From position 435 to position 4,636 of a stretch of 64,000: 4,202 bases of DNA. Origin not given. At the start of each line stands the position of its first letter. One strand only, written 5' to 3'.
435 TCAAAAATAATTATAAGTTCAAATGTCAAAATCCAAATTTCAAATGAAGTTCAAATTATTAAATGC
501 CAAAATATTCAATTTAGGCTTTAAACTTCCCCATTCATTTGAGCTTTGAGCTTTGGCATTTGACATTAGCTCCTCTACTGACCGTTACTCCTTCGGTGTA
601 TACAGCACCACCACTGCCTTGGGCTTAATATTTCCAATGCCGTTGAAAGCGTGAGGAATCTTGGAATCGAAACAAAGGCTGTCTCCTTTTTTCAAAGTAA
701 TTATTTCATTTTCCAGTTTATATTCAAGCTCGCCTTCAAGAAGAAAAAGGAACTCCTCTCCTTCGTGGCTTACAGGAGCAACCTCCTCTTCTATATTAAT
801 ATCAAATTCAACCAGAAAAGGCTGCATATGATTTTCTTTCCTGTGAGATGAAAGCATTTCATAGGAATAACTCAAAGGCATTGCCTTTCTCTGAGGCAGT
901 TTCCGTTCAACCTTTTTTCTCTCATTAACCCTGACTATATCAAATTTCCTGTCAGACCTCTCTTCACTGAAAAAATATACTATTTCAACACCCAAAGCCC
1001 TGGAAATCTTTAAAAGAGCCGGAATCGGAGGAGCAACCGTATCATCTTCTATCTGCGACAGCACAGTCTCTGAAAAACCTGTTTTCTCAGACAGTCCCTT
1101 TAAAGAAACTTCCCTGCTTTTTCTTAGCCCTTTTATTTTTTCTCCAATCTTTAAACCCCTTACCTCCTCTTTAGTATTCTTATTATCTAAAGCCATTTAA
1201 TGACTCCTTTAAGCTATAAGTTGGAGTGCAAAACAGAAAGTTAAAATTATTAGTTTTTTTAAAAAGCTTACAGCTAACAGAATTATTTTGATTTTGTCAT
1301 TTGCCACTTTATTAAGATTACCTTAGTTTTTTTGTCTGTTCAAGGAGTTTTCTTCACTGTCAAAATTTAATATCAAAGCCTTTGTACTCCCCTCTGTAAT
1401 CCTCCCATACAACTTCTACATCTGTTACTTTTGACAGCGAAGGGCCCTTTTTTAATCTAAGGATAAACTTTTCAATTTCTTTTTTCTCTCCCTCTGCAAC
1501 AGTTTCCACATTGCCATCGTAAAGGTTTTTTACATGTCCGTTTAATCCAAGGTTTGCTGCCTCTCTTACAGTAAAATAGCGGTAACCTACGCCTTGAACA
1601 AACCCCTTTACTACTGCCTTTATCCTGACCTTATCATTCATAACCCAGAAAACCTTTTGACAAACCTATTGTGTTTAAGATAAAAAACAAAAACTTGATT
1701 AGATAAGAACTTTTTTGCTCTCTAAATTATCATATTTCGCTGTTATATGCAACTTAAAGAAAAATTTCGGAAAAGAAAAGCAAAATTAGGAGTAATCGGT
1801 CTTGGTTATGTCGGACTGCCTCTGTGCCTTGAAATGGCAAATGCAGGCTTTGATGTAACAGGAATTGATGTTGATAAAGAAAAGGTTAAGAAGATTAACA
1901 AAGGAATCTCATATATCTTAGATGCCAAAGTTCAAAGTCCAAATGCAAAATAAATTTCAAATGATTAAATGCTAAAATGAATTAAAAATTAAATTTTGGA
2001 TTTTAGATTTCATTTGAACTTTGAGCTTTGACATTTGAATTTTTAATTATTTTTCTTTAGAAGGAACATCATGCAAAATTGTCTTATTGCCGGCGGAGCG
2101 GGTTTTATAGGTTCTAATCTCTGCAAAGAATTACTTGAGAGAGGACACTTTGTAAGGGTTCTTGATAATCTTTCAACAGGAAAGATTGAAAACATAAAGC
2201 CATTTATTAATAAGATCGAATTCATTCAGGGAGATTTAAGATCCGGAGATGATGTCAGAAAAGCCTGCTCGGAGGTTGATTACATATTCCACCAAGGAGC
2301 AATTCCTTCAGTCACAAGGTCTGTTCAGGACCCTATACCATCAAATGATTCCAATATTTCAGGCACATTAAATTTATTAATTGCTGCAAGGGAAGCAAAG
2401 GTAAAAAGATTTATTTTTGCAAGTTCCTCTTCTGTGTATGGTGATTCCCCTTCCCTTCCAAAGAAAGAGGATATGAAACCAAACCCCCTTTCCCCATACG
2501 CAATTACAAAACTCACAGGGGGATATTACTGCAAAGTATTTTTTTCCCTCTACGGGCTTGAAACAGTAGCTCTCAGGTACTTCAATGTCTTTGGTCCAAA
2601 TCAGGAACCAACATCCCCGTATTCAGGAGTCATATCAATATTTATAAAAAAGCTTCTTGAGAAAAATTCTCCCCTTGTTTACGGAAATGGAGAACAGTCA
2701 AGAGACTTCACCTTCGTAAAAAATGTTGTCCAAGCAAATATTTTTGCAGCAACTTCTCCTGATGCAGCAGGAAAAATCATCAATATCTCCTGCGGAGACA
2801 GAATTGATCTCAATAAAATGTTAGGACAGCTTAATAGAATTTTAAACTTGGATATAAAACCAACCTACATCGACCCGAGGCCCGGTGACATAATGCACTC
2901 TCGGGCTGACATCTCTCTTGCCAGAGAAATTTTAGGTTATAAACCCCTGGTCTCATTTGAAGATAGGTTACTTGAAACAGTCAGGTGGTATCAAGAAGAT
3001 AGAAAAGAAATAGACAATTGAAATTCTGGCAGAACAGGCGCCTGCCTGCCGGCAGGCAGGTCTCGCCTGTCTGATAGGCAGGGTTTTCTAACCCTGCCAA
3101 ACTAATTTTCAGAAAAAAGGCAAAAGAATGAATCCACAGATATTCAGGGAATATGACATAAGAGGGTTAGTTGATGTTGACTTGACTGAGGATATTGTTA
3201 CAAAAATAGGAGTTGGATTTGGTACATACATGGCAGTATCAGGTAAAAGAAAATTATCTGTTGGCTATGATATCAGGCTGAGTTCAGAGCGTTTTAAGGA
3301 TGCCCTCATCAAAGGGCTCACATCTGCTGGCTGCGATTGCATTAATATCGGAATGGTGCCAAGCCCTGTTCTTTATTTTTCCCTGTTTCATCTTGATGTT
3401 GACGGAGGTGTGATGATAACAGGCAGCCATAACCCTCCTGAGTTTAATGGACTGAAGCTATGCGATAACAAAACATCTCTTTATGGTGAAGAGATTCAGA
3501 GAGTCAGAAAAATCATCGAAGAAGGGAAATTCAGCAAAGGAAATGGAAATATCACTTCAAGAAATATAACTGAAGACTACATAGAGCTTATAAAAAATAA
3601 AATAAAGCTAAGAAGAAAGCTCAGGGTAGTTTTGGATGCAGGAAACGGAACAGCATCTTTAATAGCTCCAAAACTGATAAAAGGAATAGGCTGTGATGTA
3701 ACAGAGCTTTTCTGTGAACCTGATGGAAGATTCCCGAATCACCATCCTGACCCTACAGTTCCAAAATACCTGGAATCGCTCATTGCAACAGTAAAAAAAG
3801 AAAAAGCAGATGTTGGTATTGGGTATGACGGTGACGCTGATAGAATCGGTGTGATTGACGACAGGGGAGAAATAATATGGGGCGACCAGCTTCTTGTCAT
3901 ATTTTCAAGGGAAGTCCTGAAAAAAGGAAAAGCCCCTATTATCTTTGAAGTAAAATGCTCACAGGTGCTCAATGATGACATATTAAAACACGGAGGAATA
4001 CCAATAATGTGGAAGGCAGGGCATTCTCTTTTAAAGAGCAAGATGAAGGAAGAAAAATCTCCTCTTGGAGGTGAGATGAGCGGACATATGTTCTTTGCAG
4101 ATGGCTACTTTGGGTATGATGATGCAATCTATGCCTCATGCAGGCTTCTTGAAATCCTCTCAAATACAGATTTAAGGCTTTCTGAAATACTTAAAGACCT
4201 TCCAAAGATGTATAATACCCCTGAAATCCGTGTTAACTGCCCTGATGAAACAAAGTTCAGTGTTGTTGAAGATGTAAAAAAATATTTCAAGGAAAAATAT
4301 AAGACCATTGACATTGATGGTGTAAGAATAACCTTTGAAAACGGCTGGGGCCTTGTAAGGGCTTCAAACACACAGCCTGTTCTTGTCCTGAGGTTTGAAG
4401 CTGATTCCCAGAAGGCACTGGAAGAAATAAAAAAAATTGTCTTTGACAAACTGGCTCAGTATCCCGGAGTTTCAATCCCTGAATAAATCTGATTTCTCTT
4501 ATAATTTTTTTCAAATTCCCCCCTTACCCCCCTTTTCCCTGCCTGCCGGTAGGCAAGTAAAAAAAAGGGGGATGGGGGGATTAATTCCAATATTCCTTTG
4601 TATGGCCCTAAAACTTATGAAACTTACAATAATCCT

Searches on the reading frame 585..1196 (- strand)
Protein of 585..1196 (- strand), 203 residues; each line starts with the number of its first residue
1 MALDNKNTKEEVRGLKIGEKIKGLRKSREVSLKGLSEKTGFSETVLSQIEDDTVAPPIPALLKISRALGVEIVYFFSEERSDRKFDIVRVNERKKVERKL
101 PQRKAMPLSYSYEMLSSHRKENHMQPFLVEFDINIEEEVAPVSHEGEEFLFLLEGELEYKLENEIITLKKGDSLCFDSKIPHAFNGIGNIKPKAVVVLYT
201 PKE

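Call 46: search_protein_families(library=pfam, proteins=[window:585-1196:-], max_evalue=0.00001)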
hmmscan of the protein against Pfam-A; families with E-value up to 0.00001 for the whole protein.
window:585-1196:- (203 aa): 3 families
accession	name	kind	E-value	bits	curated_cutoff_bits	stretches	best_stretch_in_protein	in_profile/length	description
PF07883.17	Cupin_2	-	4.2e-12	46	27.2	1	137-189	9-61/70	Cupin domain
PF01381.28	HTH_3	-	3.6e-08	33.8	23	1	21-75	1-55/55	Helix-turn-helix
PF12844.13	HTH_19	-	1.5e-07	31.6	30.2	1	18-77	1-60/64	Helix-turn-helix domain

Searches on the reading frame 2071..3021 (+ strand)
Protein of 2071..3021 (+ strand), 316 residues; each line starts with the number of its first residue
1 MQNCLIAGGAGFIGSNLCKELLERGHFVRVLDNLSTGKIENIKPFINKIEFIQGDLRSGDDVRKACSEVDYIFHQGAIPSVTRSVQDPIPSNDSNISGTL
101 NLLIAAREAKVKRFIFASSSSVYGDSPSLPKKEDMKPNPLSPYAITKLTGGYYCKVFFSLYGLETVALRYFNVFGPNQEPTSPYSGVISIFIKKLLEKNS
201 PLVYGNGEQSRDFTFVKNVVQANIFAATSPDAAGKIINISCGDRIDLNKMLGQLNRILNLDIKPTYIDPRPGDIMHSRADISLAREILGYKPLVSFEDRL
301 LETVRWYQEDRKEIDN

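Call 46: search_protein_families(library=pfam, proteins=[window:2071-3021:+], max_evalue=0.00001)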
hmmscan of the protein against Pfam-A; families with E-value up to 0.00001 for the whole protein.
window:2071-3021:+ (316 aa): 8 families
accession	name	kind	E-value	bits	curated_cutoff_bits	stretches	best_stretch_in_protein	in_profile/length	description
PF01370.27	Epimerase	-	2.5e-63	214.1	20.9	1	5-239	2-239/240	NAD dependent epimerase/dehydratase family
PF16363.11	GDP_Man_Dehyd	-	6.9e-53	180.7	27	1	5-299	1-328/332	GDP-mannose 4,6 dehydratase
PF01073.25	3Beta_HSD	-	1.9e-27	96.5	22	1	5-228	1-230/280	3-beta hydroxysteroid dehydrogenase/isomerase family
PF13460.12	NAD_binding_10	-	5.5e-13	49.6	27.2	1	8-131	1-110/184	NAD(P)H-binding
PF02719.21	Polysacc_synt_2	-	3.2e-12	46.7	20.2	1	5-258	2-247/293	Polysaccharide biosynthesis protein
PF07993.18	NAD_binding_4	-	6.3e-10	39.1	20.1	1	7-169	2-203/258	Male sterility protein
PF05368.20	NmrA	-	9.2e-08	32.5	27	1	4-120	5-108/298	NmrA-like family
PF04321.23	RmlD_sub_bind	-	2.1e-06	27.5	27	1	4-151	3-133/287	RmlD substrate binding domain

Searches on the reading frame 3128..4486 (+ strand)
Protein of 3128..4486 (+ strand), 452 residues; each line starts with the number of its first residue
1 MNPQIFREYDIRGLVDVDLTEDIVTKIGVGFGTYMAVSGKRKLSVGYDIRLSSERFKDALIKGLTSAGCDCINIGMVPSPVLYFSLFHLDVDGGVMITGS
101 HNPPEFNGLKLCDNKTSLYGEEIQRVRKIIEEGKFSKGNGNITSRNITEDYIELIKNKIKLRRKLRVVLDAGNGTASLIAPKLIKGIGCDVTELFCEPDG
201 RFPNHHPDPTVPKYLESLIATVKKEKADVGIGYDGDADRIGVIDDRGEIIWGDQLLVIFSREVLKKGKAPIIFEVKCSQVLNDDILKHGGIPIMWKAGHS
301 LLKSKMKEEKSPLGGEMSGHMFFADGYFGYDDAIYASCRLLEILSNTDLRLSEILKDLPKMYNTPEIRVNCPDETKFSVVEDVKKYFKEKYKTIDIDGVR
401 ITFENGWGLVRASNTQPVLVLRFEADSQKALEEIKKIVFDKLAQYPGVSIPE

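Call 46: search_protein_families(library=pfam, proteins=[window:3128-4486:+], max_evalue=0.00001)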
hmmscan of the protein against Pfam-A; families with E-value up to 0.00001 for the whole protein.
window:3128-4486:+ (452 aa): 4 families
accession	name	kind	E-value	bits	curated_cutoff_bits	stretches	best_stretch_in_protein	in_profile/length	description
PF02878.22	PGM_PMM_I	-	4.5e-38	130.5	22.5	1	4-135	2-136/138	Phosphoglucomutase/phosphomannomutase, alpha/beta/alpha domain I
PF02879.22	PGM_PMM_II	-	5.6e-29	101.1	29.3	1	149-247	1-103/103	Phosphoglucomutase/phosphomannomutase, alpha/beta/alpha domain II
PF02880.22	PGM_PMM_III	-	2.8e-23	82.6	20.7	1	251-362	1-115/115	Phosphoglucomutase/phosphomannomutase, alpha/beta/alpha domain III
PF00408.26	PGM_PMM_IV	-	5.1e-18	65.3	23.1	1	366-440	1-67/68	Phosphoglucomutase/phosphomannomutase, C-terminal domain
